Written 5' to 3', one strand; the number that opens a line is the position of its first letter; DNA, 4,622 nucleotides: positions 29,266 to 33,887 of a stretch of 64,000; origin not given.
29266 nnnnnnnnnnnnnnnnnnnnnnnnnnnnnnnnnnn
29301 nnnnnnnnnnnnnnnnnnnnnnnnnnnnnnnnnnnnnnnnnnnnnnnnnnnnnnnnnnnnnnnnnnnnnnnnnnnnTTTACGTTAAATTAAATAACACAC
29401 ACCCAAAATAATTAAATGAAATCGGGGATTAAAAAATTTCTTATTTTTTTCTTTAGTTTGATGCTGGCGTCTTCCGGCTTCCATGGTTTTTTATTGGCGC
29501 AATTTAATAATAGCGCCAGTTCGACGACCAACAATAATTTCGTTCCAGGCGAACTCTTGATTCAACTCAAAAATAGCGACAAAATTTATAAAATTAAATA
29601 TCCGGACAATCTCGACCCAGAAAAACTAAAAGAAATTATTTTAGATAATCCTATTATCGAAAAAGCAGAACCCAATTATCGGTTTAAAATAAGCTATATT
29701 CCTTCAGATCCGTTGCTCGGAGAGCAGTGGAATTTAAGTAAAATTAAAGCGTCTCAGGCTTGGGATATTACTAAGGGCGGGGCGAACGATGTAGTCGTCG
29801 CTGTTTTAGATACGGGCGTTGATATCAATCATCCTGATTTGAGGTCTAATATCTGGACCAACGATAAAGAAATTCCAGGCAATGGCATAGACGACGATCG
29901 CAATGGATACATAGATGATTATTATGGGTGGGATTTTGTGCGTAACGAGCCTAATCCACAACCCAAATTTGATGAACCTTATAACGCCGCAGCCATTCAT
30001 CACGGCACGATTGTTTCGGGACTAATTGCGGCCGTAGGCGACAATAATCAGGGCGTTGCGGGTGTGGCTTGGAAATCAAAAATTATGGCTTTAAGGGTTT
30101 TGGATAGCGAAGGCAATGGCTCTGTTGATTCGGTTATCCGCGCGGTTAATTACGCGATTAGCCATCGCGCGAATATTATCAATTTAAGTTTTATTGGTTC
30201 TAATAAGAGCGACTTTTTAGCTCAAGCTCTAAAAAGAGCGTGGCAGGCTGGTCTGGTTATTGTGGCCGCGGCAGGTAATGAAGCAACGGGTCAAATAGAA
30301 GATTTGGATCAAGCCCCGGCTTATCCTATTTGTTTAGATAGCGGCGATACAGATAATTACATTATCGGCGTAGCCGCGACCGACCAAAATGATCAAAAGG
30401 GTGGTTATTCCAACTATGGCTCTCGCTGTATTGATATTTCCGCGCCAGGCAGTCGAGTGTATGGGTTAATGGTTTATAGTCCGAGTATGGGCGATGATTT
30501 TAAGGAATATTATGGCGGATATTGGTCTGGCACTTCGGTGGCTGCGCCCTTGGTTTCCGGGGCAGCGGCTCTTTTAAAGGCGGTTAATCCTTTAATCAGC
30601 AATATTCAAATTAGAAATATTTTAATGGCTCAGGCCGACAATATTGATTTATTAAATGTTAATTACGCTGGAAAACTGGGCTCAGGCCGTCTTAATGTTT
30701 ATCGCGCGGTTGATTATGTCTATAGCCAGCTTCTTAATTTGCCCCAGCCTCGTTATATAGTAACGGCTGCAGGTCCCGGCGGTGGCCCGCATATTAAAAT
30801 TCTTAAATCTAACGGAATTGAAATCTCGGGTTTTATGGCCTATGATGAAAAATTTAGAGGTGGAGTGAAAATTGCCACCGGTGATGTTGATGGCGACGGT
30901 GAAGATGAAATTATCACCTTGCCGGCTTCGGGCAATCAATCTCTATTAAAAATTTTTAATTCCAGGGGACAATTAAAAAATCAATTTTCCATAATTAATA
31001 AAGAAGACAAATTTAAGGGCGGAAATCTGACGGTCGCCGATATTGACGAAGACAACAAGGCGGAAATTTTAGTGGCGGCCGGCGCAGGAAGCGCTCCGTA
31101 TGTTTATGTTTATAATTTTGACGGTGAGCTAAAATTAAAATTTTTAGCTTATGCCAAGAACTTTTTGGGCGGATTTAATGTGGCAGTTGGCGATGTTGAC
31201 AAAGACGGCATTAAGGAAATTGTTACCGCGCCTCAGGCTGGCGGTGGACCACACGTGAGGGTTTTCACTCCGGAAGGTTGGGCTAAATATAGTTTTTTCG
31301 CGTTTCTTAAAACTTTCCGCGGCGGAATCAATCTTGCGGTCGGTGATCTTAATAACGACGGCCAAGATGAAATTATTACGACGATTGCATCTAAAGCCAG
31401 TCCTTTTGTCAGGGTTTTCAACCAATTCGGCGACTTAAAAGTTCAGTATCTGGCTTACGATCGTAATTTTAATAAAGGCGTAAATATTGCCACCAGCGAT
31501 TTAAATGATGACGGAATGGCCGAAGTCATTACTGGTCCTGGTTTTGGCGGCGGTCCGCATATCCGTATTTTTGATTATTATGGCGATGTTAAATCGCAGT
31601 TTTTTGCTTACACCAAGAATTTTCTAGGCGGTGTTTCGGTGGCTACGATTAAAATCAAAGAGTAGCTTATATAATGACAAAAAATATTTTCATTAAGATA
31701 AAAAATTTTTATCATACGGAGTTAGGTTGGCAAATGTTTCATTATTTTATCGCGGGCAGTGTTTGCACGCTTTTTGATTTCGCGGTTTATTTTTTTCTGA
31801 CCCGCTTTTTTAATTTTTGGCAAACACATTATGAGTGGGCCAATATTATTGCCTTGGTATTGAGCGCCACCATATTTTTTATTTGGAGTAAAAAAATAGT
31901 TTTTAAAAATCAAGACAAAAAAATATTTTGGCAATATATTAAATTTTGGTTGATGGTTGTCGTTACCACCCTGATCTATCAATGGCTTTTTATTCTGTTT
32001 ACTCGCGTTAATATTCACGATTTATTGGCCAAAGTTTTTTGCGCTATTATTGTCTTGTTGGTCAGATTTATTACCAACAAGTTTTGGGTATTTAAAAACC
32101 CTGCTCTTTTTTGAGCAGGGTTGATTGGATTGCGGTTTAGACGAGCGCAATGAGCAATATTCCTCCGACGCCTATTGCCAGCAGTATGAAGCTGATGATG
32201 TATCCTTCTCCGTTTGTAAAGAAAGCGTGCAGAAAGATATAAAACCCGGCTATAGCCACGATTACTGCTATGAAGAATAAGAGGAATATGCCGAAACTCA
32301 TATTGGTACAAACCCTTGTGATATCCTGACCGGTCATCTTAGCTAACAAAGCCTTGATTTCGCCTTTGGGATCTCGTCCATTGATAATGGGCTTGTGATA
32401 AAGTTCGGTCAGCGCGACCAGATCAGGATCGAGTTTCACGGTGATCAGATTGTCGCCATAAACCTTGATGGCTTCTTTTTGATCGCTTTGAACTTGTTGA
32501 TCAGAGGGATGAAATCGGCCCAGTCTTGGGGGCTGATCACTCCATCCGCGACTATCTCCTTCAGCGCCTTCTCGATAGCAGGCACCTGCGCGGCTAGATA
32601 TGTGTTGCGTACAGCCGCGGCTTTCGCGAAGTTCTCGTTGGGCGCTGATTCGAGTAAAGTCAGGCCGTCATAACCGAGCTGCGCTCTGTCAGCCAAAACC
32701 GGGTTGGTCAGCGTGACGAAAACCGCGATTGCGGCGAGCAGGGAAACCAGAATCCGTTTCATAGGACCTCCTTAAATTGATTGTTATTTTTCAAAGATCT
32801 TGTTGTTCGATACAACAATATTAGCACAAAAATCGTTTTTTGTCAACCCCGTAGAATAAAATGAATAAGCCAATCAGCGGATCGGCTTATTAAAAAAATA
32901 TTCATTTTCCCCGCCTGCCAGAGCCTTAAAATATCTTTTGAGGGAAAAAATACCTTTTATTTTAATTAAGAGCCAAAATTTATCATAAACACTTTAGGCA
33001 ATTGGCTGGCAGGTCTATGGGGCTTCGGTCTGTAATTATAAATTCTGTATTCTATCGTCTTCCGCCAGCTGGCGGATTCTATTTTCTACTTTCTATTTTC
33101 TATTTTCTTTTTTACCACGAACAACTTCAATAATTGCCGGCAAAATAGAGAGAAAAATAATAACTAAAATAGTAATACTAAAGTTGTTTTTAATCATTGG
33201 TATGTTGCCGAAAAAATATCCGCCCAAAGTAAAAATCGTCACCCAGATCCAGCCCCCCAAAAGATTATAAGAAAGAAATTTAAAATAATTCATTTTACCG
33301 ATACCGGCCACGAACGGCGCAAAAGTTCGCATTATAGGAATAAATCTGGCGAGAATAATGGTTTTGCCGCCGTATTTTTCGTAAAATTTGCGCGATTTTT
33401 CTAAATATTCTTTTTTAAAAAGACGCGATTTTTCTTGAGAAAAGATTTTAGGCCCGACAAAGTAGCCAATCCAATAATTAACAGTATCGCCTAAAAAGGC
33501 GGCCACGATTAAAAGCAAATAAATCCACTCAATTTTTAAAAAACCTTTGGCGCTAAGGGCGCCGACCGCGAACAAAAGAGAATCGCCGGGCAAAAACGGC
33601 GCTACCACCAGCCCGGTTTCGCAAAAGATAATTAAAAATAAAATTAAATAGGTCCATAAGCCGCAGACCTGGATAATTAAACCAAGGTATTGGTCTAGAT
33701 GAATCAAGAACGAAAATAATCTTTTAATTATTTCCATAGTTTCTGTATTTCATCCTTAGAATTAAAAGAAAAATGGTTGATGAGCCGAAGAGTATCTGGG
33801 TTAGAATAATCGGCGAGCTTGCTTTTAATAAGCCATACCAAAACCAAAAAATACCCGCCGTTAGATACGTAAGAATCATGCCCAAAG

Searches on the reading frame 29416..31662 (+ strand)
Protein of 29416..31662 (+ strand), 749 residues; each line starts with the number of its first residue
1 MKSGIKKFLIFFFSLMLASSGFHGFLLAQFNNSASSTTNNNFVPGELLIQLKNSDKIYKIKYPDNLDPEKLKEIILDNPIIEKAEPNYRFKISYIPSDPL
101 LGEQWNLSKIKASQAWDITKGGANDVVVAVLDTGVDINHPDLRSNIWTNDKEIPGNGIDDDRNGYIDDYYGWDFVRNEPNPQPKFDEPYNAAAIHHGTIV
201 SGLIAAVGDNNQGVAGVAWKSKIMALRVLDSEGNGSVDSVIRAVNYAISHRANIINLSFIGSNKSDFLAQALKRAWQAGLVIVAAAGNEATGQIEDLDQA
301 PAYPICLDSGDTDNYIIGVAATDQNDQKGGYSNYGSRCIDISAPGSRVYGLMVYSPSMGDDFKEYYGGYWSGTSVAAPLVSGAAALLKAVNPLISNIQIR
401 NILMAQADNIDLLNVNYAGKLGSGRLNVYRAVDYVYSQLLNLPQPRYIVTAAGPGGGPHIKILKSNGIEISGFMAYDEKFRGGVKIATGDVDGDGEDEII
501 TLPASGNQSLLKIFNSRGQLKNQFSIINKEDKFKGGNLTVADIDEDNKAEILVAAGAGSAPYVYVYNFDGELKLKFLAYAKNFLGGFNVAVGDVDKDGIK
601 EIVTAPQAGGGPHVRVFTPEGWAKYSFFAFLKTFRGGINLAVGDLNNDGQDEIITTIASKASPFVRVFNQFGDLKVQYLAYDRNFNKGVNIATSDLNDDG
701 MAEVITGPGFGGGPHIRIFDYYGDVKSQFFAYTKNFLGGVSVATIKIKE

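Call 21: search_protein_families(library=pfam, proteins=[window:29416-31662:+], max_evalue=0.001)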
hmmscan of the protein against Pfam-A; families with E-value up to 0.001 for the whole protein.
window:29416-31662:+ (749 aa): 4 families
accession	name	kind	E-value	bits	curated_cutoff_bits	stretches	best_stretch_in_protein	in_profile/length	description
PF00082.27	Peptidase_S8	-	1.3e-49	169.5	21.8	1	124-409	2-275/288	Subtilase family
PF01839.29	FG-GAP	-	1.2e-13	51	22.1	0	637-656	2-21/37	FG-GAP repeat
PF13517.12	FG-GAP_3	-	3.2e-13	50.5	26.9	2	542-603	1-60/61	FG-GAP-like repeat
PF25292.1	Beta-prop_CGLA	-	1.1e-05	25.5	26.8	0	537-576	33-69/316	Lambda-carrageenase beta-propeller domain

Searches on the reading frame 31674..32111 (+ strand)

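Call 21: search_protein_families(library=pfam, proteins=[window:31674-32111:+], max_evalue=0.001)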
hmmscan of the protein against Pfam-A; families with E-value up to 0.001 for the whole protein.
window:31674-32111:+ (146 aa): 1 family
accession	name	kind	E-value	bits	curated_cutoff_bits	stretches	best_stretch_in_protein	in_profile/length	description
PF04138.20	GtrA_DPMS_TM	-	6.7e-17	62.2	26.1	1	24-140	2-117/117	GtrA/DPMS, transmembrane domain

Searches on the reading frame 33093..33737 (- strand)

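Call 21: search_protein_families(library=pfam, proteins=[window:33093-33737:-], max_evalue=0.001)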
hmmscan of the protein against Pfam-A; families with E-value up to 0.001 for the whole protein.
window:33093-33737:- (214 aa): 1 family
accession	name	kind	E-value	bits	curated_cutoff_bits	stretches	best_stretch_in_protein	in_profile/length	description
PF09335.16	VTT_dom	-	1.8e-21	77.3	33.9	1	49-174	1-122/123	VTT domain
